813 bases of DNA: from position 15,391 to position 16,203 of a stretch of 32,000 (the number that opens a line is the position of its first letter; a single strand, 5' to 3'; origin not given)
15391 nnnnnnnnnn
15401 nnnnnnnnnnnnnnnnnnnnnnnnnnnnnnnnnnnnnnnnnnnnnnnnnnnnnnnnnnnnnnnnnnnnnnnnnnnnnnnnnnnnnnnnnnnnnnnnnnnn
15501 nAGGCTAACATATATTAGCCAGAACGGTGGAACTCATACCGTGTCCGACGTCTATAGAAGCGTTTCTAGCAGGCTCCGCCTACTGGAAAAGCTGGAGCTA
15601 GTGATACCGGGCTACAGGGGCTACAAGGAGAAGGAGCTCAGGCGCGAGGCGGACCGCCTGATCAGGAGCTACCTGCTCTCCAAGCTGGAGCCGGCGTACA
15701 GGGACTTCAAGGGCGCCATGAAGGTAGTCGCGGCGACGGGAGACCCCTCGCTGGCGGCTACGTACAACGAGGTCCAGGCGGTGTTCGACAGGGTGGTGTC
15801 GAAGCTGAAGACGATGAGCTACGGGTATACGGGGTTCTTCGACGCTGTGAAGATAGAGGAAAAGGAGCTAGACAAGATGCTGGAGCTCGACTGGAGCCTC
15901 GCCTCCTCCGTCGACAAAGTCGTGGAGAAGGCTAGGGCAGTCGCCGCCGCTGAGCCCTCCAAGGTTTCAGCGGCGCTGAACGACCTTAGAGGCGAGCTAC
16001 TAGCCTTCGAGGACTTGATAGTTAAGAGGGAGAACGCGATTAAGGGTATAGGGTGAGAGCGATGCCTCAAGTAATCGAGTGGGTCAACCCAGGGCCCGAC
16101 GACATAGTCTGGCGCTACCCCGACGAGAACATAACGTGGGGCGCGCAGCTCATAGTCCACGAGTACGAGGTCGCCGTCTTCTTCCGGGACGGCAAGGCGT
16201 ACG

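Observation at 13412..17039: Four-gene module: two zinc-ribbon/TM paralogs, a helical protein and an SPFH protein with a double zinc ribbon; an archaeal counterpart of the bacterial PspA-YdjGHI membrane-stress cluster without an obvious PspA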

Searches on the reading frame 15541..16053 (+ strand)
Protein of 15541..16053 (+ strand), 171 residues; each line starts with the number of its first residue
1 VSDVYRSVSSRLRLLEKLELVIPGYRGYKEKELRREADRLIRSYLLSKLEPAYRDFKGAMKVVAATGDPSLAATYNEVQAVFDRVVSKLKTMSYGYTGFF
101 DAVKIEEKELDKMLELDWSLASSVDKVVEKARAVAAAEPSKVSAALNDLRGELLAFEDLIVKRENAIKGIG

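Call 3: search_protein_families(library=pfam, proteins=[window:15541-16053:+], max_evalue=1)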
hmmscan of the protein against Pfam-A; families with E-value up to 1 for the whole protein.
window:15541-16053:+ (171 aa): 1 family
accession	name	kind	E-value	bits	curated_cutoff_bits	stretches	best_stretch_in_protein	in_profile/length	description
PF18491.7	SRA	-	0.092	13.1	30.2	1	75-112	96-133/145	SET and RING associated domain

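Call 4: search_protein_families(library=ncbifam, proteins=[window:15541-16053:+], max_evalue=1)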
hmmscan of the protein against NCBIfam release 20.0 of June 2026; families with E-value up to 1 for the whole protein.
window:15541-16053:+ (171 aa): 3 families
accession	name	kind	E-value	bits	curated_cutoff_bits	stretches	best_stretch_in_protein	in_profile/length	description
NF047596.1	LIMLP_15305_fam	equivalog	7.7e-11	42.2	210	1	35-165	38-171/175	LIMLP_15305 family protein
NF003407.0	PRK04778.1-1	equivalog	0.013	14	913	1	29-117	328-424/574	septation ring formation regulator EzrA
NF006396.0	PRK08645.1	equivalog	0.052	11.6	453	1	58-92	408-442/611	bifunctional homocysteine S-methyltransferase/methylenetetrahydrofolate reductase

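Call 7: search_protein_families(library=padloc, proteins=[window:15541-16053:+], max_evalue=0.1)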
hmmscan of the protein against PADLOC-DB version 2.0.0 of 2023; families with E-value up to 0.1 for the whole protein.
window:15541-16053:+ (171 aa): 0 families

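Call 8: search_protein_families(library=phrogs, proteins=[window:15541-16053:+], max_evalue=0.1)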
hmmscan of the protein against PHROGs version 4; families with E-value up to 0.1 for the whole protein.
window:15541-16053:+ (171 aa): 1 family
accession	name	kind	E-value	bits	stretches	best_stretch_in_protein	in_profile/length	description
phrog_9248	-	unknown function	0.087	12.6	0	102-165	147-208/439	-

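Call 9: search_solved_structures(query=window:15541-16053:+, max_evalue=10)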
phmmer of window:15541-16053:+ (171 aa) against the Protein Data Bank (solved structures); distinct sequences matched with E-value up to 10: 13.
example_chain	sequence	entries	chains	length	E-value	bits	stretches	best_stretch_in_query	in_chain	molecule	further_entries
7f6t_A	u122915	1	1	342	0.079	16.6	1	52-168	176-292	Iron ABC transporter, periplasmic iron-binding protein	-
7f6n_A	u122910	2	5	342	0.19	15.4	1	52-168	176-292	Iron ABC transporter, periplasmic iron-binding protein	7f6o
7f6r_A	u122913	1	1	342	0.19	15.4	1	52-168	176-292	Iron ABC transporter, periplasmic iron-binding protein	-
7f6q_A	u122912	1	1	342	0.2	15.3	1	52-168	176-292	Iron ABC transporter, periplasmic iron-binding protein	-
7f6p_A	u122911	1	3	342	0.2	15.3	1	52-168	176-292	Iron ABC transporter, periplasmic iron-binding protein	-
7f6e_A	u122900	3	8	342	0.2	15.3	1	52-168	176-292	Iron ABC transporter, periplasmic iron-binding protein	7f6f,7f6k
7f6s_A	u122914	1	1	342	0.2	15.3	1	52-168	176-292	Iron ABC transporter, periplasmic iron-binding protein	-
4fun_A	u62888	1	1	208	0.27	14.9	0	94-133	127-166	Accumulation associated protein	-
5tu7_A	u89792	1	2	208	0.3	14.7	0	94-133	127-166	Accumulation-associated protein Aap G511-spacer-G513 (consensus G5-spacer-consensus G5)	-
4fuo_A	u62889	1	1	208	0.32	14.7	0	94-133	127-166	Accumulation associated protein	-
7f6u_A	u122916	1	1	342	0.58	13.8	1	52-167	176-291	Iron ABC transporter, periplasmic iron-binding protein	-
8ctc_A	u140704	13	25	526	0.77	13.4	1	47-100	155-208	Excitatory amino acid transporter 3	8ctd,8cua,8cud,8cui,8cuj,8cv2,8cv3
4fum_A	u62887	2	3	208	1.8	12.2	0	94-133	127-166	Accumulation associated protein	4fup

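Call 11: find_homologous_proteins(query=window:15541-16053:+, max_evalue=0.001)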
Query window:15541-16053:+ (171 aa): 288 proteins with E <= 0.001 among 942 candidates; the best 120 are listed.
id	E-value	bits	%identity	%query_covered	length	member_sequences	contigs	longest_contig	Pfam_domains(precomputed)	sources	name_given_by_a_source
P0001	1.7e-100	352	100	100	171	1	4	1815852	-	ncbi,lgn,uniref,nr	ncbi:hypothetical protein [Thermofilum pendens]|uniref:Uncharacterized protein n=1 Tax=Thermofilum p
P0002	4.7e-72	259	67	100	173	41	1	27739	-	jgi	jgi:hypothetical protein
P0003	4.7e-70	253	71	88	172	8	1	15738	-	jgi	jgi:hypothetical protein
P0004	8.0e-65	236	66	99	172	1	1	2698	-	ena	-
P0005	4.2e-64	233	65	99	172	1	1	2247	-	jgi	jgi:hypothetical protein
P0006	2.7e-63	231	65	100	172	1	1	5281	-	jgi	jgi:hypothetical protein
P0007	3.0e-63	231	65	99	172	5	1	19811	-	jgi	-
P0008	4.0e-63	230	65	100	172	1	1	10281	-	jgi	jgi:hypothetical protein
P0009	5.2e-63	230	65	100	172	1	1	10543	-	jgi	jgi:hypothetical protein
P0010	1.7e-62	228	65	100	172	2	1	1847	-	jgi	-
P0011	2.2e-62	228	64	99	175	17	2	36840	-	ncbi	ncbi:MAG: hypothetical protein QW394_02525, partial [Thermofilaceae archaeon]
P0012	7.6e-62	226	62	99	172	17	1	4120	-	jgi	jgi:hypothetical protein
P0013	2.6e-61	224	64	99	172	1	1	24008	-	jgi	jgi:hypothetical protein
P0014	2.7e-61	224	63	99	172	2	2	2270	-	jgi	-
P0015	2.8e-61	224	64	100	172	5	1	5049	-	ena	-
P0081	3.3e-26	110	39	99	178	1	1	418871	-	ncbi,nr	ncbi:MAG: hypothetical protein NWF00_07975 [Candidatus Bathyarchaeota archaeon]|nr:hypothetical prot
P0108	1.3e-25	108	40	97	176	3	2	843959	-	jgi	-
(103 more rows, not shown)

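Call 22: search_solved_structures(query=A1, max_evalue=10)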
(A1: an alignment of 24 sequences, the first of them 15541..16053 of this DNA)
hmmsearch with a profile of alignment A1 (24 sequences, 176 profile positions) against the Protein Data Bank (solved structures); distinct sequences matched with E-value up to 10: 7.
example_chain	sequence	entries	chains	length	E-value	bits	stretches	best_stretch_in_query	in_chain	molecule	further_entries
3i9w_A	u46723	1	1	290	0.021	18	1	106-169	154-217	Sensor protein torS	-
8qox_B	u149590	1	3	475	0.17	15.1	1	111-166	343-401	Conserved membrane protein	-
5tgw_A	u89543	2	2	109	0.4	13.9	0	121-171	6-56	PS1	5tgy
4zry_B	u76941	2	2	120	0.41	13.8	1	105-170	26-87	Keratin, type II cytoskeletal 1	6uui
5j10_A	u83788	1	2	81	0.56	13.4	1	109-166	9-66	peptide design 2L4HC2_24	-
6z35_A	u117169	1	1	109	1.2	12.3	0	121-171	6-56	Maquette 2-1ip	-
3okq_A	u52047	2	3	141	4.5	10.4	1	116-172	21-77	Bud site selection protein 6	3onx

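Call 23: find_encoding_contigs(protein=P0081, flank=6000, max_places=2)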
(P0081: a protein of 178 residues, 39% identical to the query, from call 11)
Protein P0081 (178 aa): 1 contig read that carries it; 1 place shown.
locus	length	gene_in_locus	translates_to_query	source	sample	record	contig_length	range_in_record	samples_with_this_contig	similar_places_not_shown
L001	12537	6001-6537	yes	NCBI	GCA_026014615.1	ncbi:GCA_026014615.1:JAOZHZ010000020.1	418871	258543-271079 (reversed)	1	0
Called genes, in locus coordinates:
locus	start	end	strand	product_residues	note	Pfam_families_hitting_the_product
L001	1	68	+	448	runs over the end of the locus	PF03486:HI0933_like (faint), PF07992:Pyr_redox_2, PF13738:Pyr_redox_3, PF00070:Pyr_redox, PF02852:Pyr_redox_dim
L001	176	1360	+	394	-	-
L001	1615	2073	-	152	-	PF00210:Ferritin, PF02915:Rubrerythrin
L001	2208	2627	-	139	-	PF19609:DUF6114 (faint), PF23636:DUF7144 (weak)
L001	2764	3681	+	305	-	PF09594:GT87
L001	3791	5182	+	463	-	PF00890:FAD_binding_2 (faint), PF01134:GIDA (faint), PF01266:DAO (faint), PF03486:HI0933_like (weak), PF07992:Pyr_redox_2 (weak), PF13738:Pyr_redox_3 (weak), PF21688:FAD-depend_C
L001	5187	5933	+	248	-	-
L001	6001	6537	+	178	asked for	-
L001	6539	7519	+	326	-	PF13421:Band_7_1, PF01145:Band_7, PF17032:Zn_ribbon_15 (faint), PF12773:DZR, PF13240:Zn_Ribbon_1 (weak), PF24463:DUF7577 (faint), PF13240:Zn_Ribbon_1, PF13248:Zn_ribbon_3 (weak)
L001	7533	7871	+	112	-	-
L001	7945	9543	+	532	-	PF01921:tRNA-synt_1f, PF19269:Anticodon_2 (weak)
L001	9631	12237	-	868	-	PF13360:PQQ_2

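Call 24: find_encoding_contigs(protein=P0108, flank=6000, max_places=2)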
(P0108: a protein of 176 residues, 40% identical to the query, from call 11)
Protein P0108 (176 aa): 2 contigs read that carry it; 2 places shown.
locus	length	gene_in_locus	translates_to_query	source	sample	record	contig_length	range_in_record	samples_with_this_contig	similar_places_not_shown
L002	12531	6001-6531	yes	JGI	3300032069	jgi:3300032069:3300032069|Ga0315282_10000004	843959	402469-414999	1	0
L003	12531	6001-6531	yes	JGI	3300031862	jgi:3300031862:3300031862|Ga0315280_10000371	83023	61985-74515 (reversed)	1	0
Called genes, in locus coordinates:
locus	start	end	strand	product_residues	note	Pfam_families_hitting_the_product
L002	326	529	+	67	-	-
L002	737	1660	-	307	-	PF08450:SGL (faint), PF25021:TEN_NHL (faint), PF17170:DUF5128 (weak), PF01436:NHL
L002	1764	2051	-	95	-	-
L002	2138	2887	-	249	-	PF04055:Radical_SAM, PF13186:SPASM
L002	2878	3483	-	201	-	PF05402:PqqD (weak), PF04055:Radical_SAM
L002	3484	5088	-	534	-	-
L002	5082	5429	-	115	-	PF13248:Zn_ribbon_3 (faint)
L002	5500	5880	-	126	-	-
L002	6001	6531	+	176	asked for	-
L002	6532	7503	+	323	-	PF13421:Band_7_1, PF01145:Band_7, PF17032:Zn_ribbon_15 (faint), PF10571:UPF0547 (faint), PF12773:DZR, PF24463:DUF7577 (faint), PF13240:Zn_Ribbon_1 (weak), PF13248:Zn_ribbon_3 (weak)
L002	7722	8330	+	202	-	PF02615:Ldh_2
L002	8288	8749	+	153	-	PF02615:Ldh_2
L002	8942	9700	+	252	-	-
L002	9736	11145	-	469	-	-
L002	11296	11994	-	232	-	PF00702:Hydrolase, PF13419:HAD_2 (weak)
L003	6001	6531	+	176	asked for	-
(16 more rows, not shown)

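Call 25: predict_structure(alignment_id=A1)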
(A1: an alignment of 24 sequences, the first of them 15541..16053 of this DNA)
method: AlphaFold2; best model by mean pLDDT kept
length: 171 residues; sequences in the alignment: 24
mean_pLDDT: 87.8   pTM: 0.83
mean pLDDT of the five models: 87.8, 87.5, 84.1, 84.1, 78.3
residues with pLDDT >= 90: 112; 70-90: 42; 50-70: 10; < 50: 7
segments of 3 or more residues with pLDDT < 50: 5-8
pLDDT, mean of each block of 10 residues (from residue 1): 49 84 87 86 96 95 92 97 96 73 80 93 97 94 96 97 85 47
secondary structure, 60 per line:
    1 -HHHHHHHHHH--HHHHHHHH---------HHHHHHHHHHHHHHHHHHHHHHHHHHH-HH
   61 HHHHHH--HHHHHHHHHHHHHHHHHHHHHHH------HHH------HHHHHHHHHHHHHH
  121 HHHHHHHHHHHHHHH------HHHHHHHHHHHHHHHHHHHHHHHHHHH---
elements in order: H2-11 H14-21 H31-57 H59-66 H69-91 H107-135 H142-168

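Call 29: search_protein_representatives(alignment_id=A1)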
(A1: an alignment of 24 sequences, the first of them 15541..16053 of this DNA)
Query: 24 sequences, 176 profile positions. Proteins with E-value up to 0.001 (for the whole library): 1887; up to 1e-10: 1088; up to 1e-30: 131. The best 150 are listed.
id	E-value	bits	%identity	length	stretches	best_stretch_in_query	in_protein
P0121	1.6e-66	239.9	-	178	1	2-176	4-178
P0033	5.2e-66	238.2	-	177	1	2-175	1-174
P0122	3.0e-65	235.8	-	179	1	2-175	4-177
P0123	4.0e-56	206.0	-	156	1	2-121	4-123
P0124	5.0e-56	205.7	-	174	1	2-175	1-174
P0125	2.4e-52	193.8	-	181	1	5-175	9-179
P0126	1.9e-51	190.8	-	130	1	2-118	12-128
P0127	1.3e-50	188.1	-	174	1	7-175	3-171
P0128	1.1e-49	185.1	-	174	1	4-175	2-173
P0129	6.6e-49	182.5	-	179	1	6-175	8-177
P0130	9.7e-49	182.0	-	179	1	4-172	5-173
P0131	2.2e-46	174.3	-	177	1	4-175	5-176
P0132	9.0e-44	165.8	-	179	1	2-174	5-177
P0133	4.4e-42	160.3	-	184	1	12-173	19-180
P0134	2.9e-40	154.4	-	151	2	3-87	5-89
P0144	2.4e-37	144.9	-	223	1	3-175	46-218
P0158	2.5e-36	141.6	-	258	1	9-172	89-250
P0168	4.4e-35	137.5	-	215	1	7-174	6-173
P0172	5.3e-35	137.3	-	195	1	7-174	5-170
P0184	2.1e-34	135.3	-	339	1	17-173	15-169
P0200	3.5e-33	131.3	-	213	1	4-175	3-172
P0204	6.5e-33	130.5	-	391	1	14-172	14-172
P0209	1.5e-32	129.3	-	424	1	15-173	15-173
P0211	1.8e-32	129.0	-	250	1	15-173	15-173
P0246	8.1e-31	123.6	-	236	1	3-174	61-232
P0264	3.1e-30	121.7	-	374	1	14-173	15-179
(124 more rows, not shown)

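Call 30: search_protein_families(library=pfam, proteins=[P0184, P0204, P0209, P0264, P0211, P0158, P0144, P0246, P0168, P0200], max_evalue=0.01)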
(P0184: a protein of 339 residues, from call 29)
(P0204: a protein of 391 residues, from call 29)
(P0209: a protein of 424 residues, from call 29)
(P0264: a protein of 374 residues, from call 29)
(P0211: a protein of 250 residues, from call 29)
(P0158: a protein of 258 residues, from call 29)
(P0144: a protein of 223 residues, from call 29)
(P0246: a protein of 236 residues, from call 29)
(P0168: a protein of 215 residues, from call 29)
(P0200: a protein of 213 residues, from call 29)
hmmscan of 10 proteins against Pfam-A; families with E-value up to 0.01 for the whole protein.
P0184 (339 aa): 1 family
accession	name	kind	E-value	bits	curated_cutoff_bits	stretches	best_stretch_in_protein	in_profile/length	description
PF13785.11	DUF4178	-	2.3e-16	60.6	25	1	202-330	3-135/136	Domain of unknown function (DUF4178)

P0204 (391 aa): 0 families

P0209 (424 aa): 0 families

P0264 (374 aa): 0 families

P0211 (250 aa): 1 family
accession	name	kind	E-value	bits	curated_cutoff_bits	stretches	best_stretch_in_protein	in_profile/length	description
PF00934.25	PE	-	0.0043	17.8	22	0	120-159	36-75/91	PE family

P0158 (258 aa): 2 families
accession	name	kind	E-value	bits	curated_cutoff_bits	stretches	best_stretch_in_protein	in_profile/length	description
PF13240.11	Zn_Ribbon_1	-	1.4e-06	28.3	25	1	3-23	2-22/23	zinc-ribbon domain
PF12773.13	DZR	-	2.8e-05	24.6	27.3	1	3-25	1-23/45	Double zinc ribbon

P0144 (223 aa): 0 families

P0246 (236 aa): 0 families

P0168 (215 aa): 0 families

P0200 (213 aa): 1 family
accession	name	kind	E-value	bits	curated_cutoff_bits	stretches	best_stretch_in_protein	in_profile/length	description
PF09537.16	DUF2383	-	1.6e-06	28.6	30.8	1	81-178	5-99/111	Domain of unknown function (DUF2383)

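Call 32: fold_search(model_id=the predicted structure, library=pdb)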
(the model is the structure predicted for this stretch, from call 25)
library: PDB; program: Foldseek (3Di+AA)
matches with E <= 10: 606; with E <= 0.001: 0
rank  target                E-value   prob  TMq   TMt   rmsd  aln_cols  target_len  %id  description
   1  8dt0_B                3.7e-02  0.93  0.32  0.35   9.7       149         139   15  Scaffolding protein functional sites using deep learning (released 2022-08-10)
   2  6e6a_A                6.6e-02  1.00  0.49  0.51   5.3       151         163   12  Triclinic crystal form of IncA G144A point mutant (released 2019-07-10)
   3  8dt0_A                9.3e-02  0.87  0.32  0.36   9.6       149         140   15  Scaffolding protein functional sites using deep learning (released 2022-08-10)
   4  7rmy                  1.0e-01  0.80  0.32  0.24  11.8       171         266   16  De Novo designed tunable protein pockets, D_3-337 (released 2022-08-03)
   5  6e7e                  1.1e-01  0.99  0.47  0.47   6.3       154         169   14  High resolution crystal structure of IncA soluble domain (released 2019-07-10)
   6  2kvp_MODEL_1_A        1.7e-01  0.95  0.40  0.41   9.0       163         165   10  Solution Structure of the R10 Domain of Talin (released 2010-05-05)
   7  8tn1_A                2.3e-01  0.95  0.40  0.45   8.3       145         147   18  De novo designed protein binds poly ADP ribose polymerase inhibitors (PARPi) - apo (released 2024-04-24)
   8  2a6b                  2.4e-01  0.21  0.21  0.19  16.1       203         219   13  Crystal structure of a putative transcriptional regulator of the tena family (spr0628) from streptococcus pneumoniae r6  (released 2005-08-16)
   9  7od1_A                2.7e-01  0.80  0.36  0.19   6.8       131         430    8  Crystal structure of RBR ubiquitin ligase ARIH2 (released 2021-09-15)
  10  7unj_A                2.7e-01  0.54  0.27  0.22  11.4       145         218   15  De novo designed chlorophyll dimer protein with Zn pheophorbide a methyl ester matching geometry of purple bacterial s (released 2023-04-19)
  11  7unj_B                2.8e-01  0.51  0.27  0.22  11.5       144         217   16  De novo designed chlorophyll dimer protein with Zn pheophorbide a methyl ester matching geometry of purple bacterial s (released 2023-04-19)
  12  5v54_B                3.1e-01  0.44  0.26  0.14  10.7       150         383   13  Crystal structure of 5-HT1B receptor in complex with methiothepin (released 2018-02-07)
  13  6nt9_A                3.3e-01  0.13  0.20  0.07  32.3       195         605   13  Cryo-EM structure of the complex between human TBK1 and chicken STING (released 2019-03-06)
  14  9s98_A                3.4e-01  0.44  0.28  0.26  13.3       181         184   16  CdvB2 filament - high twist, class A (released 2026-01-28)
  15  4iwo                  3.4e-01  0.13  0.20  0.07  31.5       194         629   16  Crystal structure and mechanism of activation of TBK1 (released 2013-03-13)
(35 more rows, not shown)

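Call 37: find_related_loci(query=A1, collection=genome_contigs, flank=6000)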
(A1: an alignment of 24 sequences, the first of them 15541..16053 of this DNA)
Query A1 (171 aa) in genome_contigs; peptide patterns used: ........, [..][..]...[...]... (x = any residue, [..] = any of these).
600 stretches matched a pattern (row limit reached: there are more); 574 encode a relative of the query (tblastn E <= 1e-3); the best 80 are kept; 80 distinct loci.
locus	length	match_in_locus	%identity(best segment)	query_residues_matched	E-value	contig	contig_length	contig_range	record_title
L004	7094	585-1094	62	1-170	1e-69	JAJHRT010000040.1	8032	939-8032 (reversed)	MAG: Thermofilum sp. isolate Bin P1 scaffold_671_c1, whole genome shotgun sequence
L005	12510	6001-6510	62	1-170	8e-69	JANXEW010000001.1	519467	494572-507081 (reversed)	MAG: Thermofilaceae archaeon isolate SKYB99 NODE_1_length_519467_cov_16.548821, whole genome shotgun sequence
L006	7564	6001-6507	63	1-171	4e-67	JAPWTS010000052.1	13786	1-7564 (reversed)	MAG: Thermofilales archaeon isolate RSNS8 scaffold_936_c1, whole genome shotgun sequence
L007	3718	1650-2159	63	1-170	8e-61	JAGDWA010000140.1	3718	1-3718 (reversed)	MAG: Thermofilum sp. isolate KUA_Bin21 NODE_4301_length_3718_cov_2.647011, whole genome shotgun sequence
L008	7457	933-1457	52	1-171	8e-60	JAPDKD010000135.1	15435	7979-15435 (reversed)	MAG: archaeon isolate S6B1_HD70 c_000000000974, whole genome shotgun sequence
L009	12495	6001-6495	39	1-167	9e-37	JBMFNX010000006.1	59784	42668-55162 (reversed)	MAG: Nitrososphaeria archaeon isolate KM4338-22 NODE_6_length_59784_cov_7.195334, whole genome shotgun sequence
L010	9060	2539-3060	41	1-170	7e-36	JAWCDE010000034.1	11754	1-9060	MAG: Thermoproteota archaeon isolate JZ-1_201912_bins_38 JZ-1_201912_bins_38_scaffold_34, whole genome shotgun sequence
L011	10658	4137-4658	41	1-170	1e-35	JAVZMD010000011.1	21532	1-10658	MAG: Thermoproteota archaeon isolate DRTY-6_201907_bins_82 DRTY-6_201907_bins_82_scaffold_11, whole genome shotgun seque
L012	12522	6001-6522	40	1-170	2e-35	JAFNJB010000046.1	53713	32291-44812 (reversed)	MAG: Candidatus Brockarchaeota archaeon isolate JZZ.bins.4 NODE_269_length_53713_cov_152.085, whole genome shotgun seque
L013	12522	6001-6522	39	2-171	2e-34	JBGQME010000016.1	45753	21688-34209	MAG: Candidatus Bathyarchaeia archaeon isolate OBJ2_061818_150_25 k141_365821_length_45753_cov_26.0006, whole genome sho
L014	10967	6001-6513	38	1-167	4e-34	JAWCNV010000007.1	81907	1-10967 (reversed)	MAG: Thermoproteota archaeon isolate JZ-2_201709_bins_51 JZ-2_201709_bins_51_scaffold_7, whole genome shotgun sequence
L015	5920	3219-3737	40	3-171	6e-34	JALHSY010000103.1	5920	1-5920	MAG: Candidatus Bathyarchaeota archaeon isolate PFL10 seq_1027896, whole genome shotgun sequence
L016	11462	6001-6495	40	1-167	2e-33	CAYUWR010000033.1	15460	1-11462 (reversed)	MAG TPA_asm: uncultured Nitrososphaeria archaeon isolate SRP231805_co4_125 genome assembly, contig: k141_307050, whole g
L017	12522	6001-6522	37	2-171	1e-33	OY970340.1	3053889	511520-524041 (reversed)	MAG: Candidatus Bathyarchaeota archaeon isolate MFD04492.bin.c.5 genome assembly, chromosome: 1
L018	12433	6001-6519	35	3-171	6e-33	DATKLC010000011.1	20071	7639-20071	MAG TPA_asm: Candidatus Krumholzibacteriaceae bacterium isolate SMAG_U14675 k141_3470511, whole genome shotgun sequence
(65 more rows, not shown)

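Call 40: search_protein_families(library=pfam, alignment_id=A2, max_evalue=1)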
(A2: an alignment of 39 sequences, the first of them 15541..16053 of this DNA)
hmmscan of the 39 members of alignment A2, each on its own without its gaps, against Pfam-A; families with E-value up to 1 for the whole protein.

A. member 1, window:15541-16053:+ (171 aa): 1 family
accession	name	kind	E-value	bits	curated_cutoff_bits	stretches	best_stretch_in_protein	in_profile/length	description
PF18491.7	SRA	-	0.092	13.1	30.2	1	75-112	96-133/145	SET and RING associated domain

B. families by the number of members that match (of 39 scanned): 134 families (the first 25 are shown)
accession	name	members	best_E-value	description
PF05531.17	NPV_P10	7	0.005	Nucleopolyhedrovirus P10 protein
PF05008.21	V-SNARE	4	0.015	Vesicle transport v-SNARE protein N-terminus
PF10046.14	BLOC1_2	3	0.004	Biogenesis of lysosome-related organelles complex-1 subunit 2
PF06810.17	Phage_scaffold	3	0.027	Phage capsid assembly scaffolding protein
PF07889.17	DUF1664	3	0.03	Protein of unknown function (DUF1664)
PF04513.17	Baculo_PEP_C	3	0.032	Baculovirus polyhedron envelope protein, PEP, C terminus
PF10241.14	KxDL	3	0.036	Uncharacterized conserved protein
PF07028.16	DUF1319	2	0.0016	Protein of unknown function (DUF1319)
PF08651.15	DASH_Duo1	2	0.0019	DASH complex subunit Duo1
PF16326.10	ABC_tran_CTD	2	0.0058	ABC transporter C-terminal domain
PF18491.7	SRA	2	0.0078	SET and RING associated domain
PF12761.13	End3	2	0.0079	Actin cytoskeleton-regulatory complex protein END3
PF23831.1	DUF7201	2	0.0094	Coiled-coil region of unknown function (DUF7201)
PF10372.14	CdaS_N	2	0.011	Diadenylate cyclase CdaS, N-terminal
PF10280.14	Med11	2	0.017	Mediator complex protein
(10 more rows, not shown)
